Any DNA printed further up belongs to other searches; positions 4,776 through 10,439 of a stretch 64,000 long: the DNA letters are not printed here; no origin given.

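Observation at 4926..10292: One-polypeptide signalling cascade: Ser/Thr kinase - STAND NTPase - TPR - GAF - sigma-54 activator - HTH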

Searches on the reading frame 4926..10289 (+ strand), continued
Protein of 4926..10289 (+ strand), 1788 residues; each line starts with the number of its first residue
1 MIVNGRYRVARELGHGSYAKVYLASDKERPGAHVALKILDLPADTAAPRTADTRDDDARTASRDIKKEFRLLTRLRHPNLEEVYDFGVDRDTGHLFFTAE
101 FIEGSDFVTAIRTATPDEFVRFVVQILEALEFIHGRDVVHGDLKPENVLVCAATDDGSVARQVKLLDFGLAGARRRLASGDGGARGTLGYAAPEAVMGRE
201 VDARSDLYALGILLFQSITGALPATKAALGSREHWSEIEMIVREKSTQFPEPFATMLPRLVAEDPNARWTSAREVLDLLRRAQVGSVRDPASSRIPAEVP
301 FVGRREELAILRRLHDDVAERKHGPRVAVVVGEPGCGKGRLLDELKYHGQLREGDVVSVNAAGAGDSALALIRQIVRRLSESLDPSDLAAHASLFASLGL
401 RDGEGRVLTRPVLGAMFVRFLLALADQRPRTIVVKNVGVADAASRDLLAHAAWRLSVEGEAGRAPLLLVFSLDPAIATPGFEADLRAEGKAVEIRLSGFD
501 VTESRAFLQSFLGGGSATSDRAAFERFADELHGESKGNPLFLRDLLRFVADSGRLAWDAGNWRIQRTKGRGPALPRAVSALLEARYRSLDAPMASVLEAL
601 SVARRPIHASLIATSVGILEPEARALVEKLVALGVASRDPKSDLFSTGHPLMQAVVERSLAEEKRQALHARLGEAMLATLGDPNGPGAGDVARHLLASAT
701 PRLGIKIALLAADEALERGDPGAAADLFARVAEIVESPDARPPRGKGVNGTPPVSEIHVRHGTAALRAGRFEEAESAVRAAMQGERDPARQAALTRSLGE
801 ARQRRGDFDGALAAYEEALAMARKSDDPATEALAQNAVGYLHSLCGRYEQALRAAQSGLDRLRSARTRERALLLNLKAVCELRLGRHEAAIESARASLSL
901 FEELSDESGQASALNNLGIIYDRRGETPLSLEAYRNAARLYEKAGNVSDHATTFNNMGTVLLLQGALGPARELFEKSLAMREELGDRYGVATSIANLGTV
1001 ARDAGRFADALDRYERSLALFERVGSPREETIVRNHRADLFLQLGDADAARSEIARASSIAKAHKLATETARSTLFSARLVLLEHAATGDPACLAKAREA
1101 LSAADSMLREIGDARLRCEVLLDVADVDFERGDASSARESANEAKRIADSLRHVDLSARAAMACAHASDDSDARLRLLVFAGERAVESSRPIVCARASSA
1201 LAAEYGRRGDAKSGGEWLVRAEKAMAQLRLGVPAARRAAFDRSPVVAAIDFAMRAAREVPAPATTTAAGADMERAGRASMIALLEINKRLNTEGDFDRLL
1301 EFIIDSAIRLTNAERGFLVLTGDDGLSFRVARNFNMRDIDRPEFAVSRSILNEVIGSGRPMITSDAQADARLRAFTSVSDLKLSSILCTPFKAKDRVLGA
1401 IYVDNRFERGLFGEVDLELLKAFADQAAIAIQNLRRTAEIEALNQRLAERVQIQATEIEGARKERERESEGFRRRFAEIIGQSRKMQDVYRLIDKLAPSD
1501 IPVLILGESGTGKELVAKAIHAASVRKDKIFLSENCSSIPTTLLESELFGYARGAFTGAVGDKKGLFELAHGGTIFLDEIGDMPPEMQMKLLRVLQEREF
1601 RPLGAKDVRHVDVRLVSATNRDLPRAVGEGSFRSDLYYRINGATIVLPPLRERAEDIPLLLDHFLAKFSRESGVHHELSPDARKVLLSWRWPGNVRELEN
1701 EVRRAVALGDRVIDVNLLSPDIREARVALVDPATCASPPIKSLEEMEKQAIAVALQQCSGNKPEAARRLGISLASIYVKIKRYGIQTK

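Call 92: find_encoding_contigs(protein=P0036, flank=4000, max_places=1)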
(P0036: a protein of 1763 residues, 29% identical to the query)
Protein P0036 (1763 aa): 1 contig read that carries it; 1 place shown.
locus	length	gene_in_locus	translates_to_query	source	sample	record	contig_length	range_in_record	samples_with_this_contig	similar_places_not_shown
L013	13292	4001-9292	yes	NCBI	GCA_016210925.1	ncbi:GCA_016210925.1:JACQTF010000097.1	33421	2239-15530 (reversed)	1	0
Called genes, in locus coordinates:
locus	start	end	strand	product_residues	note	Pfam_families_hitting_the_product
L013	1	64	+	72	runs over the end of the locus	PF01176:eIF-1a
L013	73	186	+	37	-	PF00444:Ribosomal_L36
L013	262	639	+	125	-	PF00416:Ribosomal_S13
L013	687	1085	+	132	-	PF00411:Ribosomal_S11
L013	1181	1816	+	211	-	PF00163:Ribosomal_S4, PF01479:S4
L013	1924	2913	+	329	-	PF01193:RNA_pol_L, PF01000:RNA_pol_A_bac, PF03118:RNA_pol_A_CTD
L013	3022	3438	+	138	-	PF01196:Ribosomal_L17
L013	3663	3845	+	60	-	-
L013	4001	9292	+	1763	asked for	PF00069:Pkinase, PF07714:PK_Tyr_Ser-Thr, PF13191:AAA_16, PF13424:TPR_12, PF13424:TPR_12, PF17874:TPR_MalT, PF01590:GAF, PF13185:GAF_2, +17 more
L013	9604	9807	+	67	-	-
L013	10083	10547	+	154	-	-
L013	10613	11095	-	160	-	PF04008:Adenosine_kin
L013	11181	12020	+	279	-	PF00809:Pterin_bind, PF03599:CdhD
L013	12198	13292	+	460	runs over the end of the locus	PF12697:Abhydrolase_6 (weak)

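Call 93: find_encoding_contigs(protein=P0043, flank=4000, max_places=1)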
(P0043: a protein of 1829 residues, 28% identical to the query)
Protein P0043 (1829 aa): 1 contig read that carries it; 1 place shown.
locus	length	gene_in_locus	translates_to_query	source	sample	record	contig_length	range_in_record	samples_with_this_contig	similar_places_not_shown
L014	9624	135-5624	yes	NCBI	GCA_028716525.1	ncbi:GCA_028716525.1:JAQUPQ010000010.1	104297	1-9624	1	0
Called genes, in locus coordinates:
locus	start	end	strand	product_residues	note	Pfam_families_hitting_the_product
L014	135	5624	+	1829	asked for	PF00069:Pkinase, PF07714:PK_Tyr_Ser-Thr, PF13191:AAA_16, PF13424:TPR_12, PF01590:GAF, PF13185:GAF_2, PF13492:GAF_3, PF00158:Sigma54_activat, +9 more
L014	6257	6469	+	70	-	-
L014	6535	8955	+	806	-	PF02163:Peptidase_M50 (faint), PF25917:BSH_RND (faint), PF25954:Beta-barrel_RND_2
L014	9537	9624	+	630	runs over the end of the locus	-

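Call 94: find_encoding_contigs(protein=P0105, flank=4000, max_places=1)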
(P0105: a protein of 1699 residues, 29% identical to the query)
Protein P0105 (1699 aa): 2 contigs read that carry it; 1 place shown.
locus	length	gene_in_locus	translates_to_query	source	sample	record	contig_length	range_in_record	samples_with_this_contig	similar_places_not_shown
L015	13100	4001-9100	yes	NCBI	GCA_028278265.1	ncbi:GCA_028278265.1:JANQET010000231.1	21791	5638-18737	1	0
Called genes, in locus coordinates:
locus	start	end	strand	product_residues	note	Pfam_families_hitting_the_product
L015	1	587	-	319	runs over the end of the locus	PF23366:Beta-prop_HVO_0234 (faint)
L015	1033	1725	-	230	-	-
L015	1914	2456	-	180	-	PF02915:Rubrerythrin (weak), PF13668:Ferritin_2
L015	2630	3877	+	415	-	PF03773:ArsP_1, PF00403:HMA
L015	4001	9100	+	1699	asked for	PF00069:Pkinase, PF07714:PK_Tyr_Ser-Thr, PF01590:GAF, PF13185:GAF_2, PF13492:GAF_3, PF00158:Sigma54_activat, PF14532:Sigma54_activ_2, PF25601:AAA_lid_14, +10 more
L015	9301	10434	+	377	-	PF00149:Metallophos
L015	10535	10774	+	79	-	PF00106:adh_short (weak)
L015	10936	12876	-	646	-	PF07603:Lcl_C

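Call 95: find_encoding_contigs(protein=P0015, flank=4000, max_places=1)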
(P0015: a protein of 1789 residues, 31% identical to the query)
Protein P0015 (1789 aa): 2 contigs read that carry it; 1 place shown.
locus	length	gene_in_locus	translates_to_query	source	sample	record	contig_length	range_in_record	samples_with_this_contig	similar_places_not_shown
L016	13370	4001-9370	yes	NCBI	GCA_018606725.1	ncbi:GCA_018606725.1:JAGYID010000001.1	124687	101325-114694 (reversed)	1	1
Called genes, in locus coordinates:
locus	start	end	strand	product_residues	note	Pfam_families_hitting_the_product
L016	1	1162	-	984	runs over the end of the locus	PF01663:Phosphodiest, PF00515:TPR_1 (faint), PF07719:TPR_2 (faint), PF12895:ANAPC3 (faint), PF14559:TPR_19, PF13432:TPR_16 (weak), PF13424:TPR_12 (weak), PF14559:TPR_19, +10 more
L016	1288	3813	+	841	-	PF13487:HD_5, PF01966:HD, PF01590:GAF, PF13185:GAF_2 (weak), PF13492:GAF_3, PF00990:GGDEF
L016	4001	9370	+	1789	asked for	PF00069:Pkinase, PF07714:PK_Tyr_Ser-Thr, PF13191:AAA_16, PF13424:TPR_12, PF01590:GAF, PF13185:GAF_2, PF13492:GAF_3, PF00158:Sigma54_activat, +8 more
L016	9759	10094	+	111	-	-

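Call 96: find_encoding_contigs(protein=P0118, flank=4000, max_places=1)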
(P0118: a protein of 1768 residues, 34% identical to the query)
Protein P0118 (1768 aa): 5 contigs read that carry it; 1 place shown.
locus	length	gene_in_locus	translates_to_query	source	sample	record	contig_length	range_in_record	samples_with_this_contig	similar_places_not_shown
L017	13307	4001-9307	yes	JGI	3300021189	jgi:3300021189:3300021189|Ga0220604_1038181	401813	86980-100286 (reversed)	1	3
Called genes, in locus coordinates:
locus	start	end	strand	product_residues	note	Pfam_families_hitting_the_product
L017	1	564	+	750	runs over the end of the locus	PF13620:CarboxypepD_reg (faint)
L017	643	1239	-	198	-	-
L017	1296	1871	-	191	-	PF00578:AhpC-TSA, PF08534:Redoxin, PF00085:Thioredoxin (weak), PF13905:Thioredoxin_8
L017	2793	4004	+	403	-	PF13167:GTP-bdg_N, PF16360:GTP-bdg_M, PF01926:MMR_HSR1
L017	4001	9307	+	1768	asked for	PF00069:Pkinase, PF07714:PK_Tyr_Ser-Thr, PF13191:AAA_16, PF13424:TPR_12, PF01590:GAF, PF13185:GAF_2, PF13492:GAF_3, PF00158:Sigma54_activat, +8 more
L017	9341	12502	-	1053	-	PF00873:ACR_tran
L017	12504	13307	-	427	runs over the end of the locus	PF25917:BSH_RND (faint), PF25973:BSH_CzcB, PF25919:BSH_CusB (faint), PF25954:Beta-barrel_RND_2, PF25967:RND-MFP_C (weak), PF25975:CzcB_C, PF25989:YknX_C (weak)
